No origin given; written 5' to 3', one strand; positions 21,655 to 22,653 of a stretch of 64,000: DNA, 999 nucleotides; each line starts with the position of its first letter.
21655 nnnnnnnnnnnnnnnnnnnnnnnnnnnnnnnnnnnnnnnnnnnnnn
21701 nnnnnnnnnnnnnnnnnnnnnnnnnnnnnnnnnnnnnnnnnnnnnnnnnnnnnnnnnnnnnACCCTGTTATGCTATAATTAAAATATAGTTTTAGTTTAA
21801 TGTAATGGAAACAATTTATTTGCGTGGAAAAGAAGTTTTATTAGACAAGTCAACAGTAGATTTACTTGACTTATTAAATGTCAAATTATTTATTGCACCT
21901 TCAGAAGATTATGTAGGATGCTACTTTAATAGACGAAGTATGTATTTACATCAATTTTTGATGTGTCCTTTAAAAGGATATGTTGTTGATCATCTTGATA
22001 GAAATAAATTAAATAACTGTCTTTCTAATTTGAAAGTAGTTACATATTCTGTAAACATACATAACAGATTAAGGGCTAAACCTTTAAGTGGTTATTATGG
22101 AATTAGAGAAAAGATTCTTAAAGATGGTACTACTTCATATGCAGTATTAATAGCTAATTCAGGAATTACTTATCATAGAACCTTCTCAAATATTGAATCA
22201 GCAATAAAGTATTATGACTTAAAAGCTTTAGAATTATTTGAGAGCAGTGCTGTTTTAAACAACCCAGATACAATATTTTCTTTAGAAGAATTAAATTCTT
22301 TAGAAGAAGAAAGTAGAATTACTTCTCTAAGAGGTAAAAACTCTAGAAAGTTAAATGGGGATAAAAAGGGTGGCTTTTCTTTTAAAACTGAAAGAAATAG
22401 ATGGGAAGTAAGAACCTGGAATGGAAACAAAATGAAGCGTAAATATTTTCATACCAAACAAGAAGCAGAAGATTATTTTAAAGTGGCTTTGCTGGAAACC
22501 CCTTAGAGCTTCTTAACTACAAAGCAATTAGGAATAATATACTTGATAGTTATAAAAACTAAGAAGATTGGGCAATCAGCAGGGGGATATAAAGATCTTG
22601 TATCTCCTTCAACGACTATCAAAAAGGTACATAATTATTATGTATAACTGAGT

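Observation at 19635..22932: DNA polymerase (family A) gene split exactly within motif C by a ~1.03-kb putative group I intron encoding an HNH-AP2 homing endonuclease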

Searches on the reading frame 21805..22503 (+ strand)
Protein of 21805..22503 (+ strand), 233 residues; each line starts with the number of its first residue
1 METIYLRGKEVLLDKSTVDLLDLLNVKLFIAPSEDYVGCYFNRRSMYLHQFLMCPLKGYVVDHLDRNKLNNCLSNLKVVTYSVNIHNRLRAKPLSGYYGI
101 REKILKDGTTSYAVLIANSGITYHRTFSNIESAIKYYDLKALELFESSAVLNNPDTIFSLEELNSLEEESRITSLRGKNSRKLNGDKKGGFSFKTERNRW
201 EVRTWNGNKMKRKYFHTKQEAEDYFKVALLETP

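Call 5: search_protein_families(library=pfam, proteins=[window:21805-22503:+], max_evalue=0.01)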
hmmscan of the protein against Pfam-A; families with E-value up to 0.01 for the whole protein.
window:21805-22503:+ (233 aa): 1 family
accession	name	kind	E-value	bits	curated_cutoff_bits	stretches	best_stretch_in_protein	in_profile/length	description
PF13392.12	HNH_3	-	2.2e-07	30.9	24.8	1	54-84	15-44/46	HNH endonuclease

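Call 11: search_protein_families(library=phrogs, proteins=[window:21805-22503:+], max_evalue=0.001)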
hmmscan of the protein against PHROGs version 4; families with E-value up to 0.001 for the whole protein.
window:21805-22503:+ (233 aa): 7 families
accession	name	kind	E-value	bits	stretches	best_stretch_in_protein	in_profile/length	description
phrog_99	-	DNA, RNA and nucleotide metabolism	1.1e-23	85.5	1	35-167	148-282/383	HNH endonuclease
phrog_4578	-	DNA, RNA and nucleotide metabolism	3.9e-14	53.7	1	57-147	28-117/130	HNH endonuclease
phrog_3593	-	DNA, RNA and nucleotide metabolism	5.3e-10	40.3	1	58-149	110-201/210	HNH endonuclease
phrog_59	-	DNA, RNA and nucleotide metabolism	9.9e-10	39.3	1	41-219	181-308/423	HNH endonuclease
phrog_959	-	DNA, RNA and nucleotide metabolism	4.8e-07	30.6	1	50-92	67-110/138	HNH endonuclease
phrog_374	-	DNA, RNA and nucleotide metabolism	1.3e-06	28.5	1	55-223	320-496/617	HNH endonuclease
phrog_36769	-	unknown function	4.7e-05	23.9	1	42-138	236-341/367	-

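Call 36: search_protein_families(library=pfam, proteins=[window:21805-22503:+], max_evalue=10)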
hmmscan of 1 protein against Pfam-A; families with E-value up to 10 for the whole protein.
window:21805-22503:+ (233 aa): 1 family
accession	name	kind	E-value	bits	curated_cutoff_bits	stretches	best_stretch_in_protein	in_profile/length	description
PF13392.12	HNH_3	-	2.2e-07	30.9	24.8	1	54-84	15-44/46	HNH endonuclease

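Call 37: search_solved_structures(query=window:21805-22503:+, max_evalue=10, show_alignments=2)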
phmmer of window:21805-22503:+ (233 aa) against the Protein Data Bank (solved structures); distinct sequences matched with E-value up to 10: 3.
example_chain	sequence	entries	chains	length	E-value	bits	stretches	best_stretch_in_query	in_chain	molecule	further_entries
7wq5_A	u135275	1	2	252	0.00015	24.5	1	123-231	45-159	Ethylene-responsive transcription factor WRI1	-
1u3e_M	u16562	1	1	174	0.00079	22.1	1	55-94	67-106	HNH homing endonuclease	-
8qb1_A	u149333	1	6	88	1.4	11.5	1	186-218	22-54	Mirolase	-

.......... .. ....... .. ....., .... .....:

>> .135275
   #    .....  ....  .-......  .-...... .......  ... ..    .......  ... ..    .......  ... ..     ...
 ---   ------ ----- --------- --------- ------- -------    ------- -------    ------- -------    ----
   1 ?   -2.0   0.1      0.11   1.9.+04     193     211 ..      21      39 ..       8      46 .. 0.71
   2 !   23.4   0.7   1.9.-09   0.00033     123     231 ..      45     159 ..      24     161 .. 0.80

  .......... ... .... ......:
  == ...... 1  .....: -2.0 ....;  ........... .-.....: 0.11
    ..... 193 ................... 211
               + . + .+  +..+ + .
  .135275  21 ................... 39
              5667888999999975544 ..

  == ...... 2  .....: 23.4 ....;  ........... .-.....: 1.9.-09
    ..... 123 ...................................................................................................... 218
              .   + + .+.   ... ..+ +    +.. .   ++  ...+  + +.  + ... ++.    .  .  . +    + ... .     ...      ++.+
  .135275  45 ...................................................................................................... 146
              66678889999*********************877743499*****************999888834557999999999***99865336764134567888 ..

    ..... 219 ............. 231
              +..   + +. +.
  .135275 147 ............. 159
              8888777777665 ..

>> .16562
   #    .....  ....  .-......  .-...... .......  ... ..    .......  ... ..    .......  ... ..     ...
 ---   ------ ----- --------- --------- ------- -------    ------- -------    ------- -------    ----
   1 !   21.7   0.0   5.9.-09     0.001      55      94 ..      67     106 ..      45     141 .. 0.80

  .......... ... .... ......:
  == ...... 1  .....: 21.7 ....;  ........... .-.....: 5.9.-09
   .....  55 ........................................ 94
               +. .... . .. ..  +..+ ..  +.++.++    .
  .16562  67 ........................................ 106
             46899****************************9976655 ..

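Call 39: search_protein_families(library=ncbifam, proteins=[window:21805-22503:+], max_evalue=1)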
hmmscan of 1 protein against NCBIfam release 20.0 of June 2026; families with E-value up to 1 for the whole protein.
window:21805-22503:+ (233 aa): 0 families

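Call 52: search_dna_similar(query=window:21805-22503:+, collection=phages, mode=protein, max_rows=25, max_evalue=0.001)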
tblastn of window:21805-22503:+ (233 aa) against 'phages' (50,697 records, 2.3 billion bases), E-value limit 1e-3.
Records with a match: 169; places in all: 177; records where one place covers at least 80% of the query: 2.
Best place of each record, by identity: <60% 169.
By first word of the organism name: Salmonella 47; Klebsiella 44; Escherichia 34; Bacillus 10; Ralstonia 5; Citrobacter 4; Shigella 4; Serratia 3; Pseudoalteromonas 2; Pectobacterium 2; and 10 more.
By host as written in the record: Klebsiella pneumoniae 28; Escherichia coli 13; Salmonella enterica subsp. enterica serovar Typhimurium 9; Salmonella sp. 7; - 6; Escherichia coli DSM 12242 6; Salmonella enterica 5; Bacillus megaterium Km 4; and 56 more.
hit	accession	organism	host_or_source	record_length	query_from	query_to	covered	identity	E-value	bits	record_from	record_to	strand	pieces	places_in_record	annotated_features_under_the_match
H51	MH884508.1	Bacillus phage vB_BcoS-136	Bacillus cohnii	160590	2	212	91%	25.8%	3e-5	50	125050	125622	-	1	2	putative NHN endonuclease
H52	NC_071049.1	Bacillus phage vB_BcoS-136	Bacillus cohnii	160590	2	212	91%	25.8%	3e-5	50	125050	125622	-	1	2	putative NHN endonuclease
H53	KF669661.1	Bacillus phage Slash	Bacillus megaterium Km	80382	1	152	65%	31.1%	2e-6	54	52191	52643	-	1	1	HNH endonuclease III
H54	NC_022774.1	Bacillus phage Slash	Bacillus megaterium Km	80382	1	152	65%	31.1%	2e-6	54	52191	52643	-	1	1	HNH endonuclease III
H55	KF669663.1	Bacillus phage Staley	Bacillus megaterium Km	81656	1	152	65%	30.4%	7e-6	52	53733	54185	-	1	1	homing endonuclease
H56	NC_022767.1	Bacillus phage Staley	Bacillus megaterium Km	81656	1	152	65%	30.4%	7e-6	52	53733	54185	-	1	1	homing endonuclease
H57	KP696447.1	Bacillus phage Stahl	Bacillus megaterium Km Sp-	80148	7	152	63%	31.1%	1e-6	54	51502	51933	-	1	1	HNH homing endonuclease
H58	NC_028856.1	Bacillus phage Stahl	Bacillus megaterium Km Sp-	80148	7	152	63%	31.1%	1e-6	54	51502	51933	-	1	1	HNH endonuclease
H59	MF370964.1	Pseudoalteromonas phage J2-1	Pseudoalteromonas sp.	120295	35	152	51%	33.6%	9e-6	52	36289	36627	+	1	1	hypothetical protein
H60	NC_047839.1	Pseudoalteromonas phage J2-1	Pseudoalteromonas sp.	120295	35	152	51%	33.6%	9e-6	52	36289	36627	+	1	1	HNH endonuclease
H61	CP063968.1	Clostridium phage CWou-2020b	Clostridium botulinum BKT2873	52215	42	153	48%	35.1%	4e-9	62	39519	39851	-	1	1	HNH endonuclease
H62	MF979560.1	Pectobacterium phage DU_PP_I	Pectobacterium sp.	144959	27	134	46%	35.7%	3e-7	56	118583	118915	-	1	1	homing endonuclease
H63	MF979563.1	Pectobacterium phage DU_PP_IV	Pectobacterium sp.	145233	27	134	46%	35.7%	3e-7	56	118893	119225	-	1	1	homing endonuclease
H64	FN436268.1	Acaryochloris phage A-HIS1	Acaryochloris marina strain MBIC11017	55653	7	144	59%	27.7%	7e-4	46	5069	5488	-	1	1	putative AP2-endonuclease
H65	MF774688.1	Salmonella phage SP1a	Gallus gallus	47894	33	144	48%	33.3%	7e-6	52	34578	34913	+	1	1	hypothetical protein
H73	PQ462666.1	Salmonella phage HMD-P4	Salmonella sp. and Escherichia coli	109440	33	144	48%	32.5%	2e-5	50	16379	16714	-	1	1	HNH endonuclease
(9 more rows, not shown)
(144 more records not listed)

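Call 68: list_cluster_members(proteins=[P0001, window:21805-22503:+, window:22768-22929:+])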
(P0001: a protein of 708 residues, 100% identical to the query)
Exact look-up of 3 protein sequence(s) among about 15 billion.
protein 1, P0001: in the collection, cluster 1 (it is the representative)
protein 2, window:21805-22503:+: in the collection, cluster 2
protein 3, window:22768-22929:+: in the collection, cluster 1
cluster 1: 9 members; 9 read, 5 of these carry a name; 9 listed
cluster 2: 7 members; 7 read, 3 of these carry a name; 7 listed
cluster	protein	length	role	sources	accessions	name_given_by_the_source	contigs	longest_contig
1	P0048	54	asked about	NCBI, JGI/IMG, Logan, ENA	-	hypothetical protein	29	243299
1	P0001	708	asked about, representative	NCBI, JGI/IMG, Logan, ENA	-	hypothetical protein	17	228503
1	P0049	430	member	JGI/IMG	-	DNA polymerase I-like protein with 3'-5' exonuclease and polymerase domains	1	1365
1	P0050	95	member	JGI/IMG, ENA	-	DNA polymerase I-like protein with 3'-5' exonuclease and polymerase domains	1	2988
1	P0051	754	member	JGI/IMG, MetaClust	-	\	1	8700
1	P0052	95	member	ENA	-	-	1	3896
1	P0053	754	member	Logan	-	-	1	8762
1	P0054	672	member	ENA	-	-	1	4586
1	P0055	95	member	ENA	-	-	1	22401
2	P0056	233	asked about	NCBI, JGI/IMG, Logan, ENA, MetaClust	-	hypothetical protein | \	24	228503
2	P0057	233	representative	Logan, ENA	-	-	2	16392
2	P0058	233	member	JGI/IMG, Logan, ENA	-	hypothetical protein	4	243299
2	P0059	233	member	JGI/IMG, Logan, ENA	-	hypothetical protein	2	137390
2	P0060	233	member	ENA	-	-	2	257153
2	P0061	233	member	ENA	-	-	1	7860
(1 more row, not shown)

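Call 70: find_encoding_contigs(protein=P0051, flank=3000, max_places=2)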
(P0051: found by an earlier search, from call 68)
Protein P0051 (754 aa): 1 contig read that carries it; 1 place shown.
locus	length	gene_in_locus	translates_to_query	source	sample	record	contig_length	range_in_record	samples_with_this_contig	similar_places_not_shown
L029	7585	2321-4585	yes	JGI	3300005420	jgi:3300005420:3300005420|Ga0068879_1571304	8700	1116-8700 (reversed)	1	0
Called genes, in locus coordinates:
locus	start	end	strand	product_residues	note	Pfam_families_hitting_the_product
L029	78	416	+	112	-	-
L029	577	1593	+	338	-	PF00154:RecA_N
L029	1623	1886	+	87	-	-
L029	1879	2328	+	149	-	-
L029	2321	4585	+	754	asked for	PF01612:DNA_pol_A_exo1, PF00476:DNA_pol_A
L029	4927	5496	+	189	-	-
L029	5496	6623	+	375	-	-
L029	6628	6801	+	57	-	-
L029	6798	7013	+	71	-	-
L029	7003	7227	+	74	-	-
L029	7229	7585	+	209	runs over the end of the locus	-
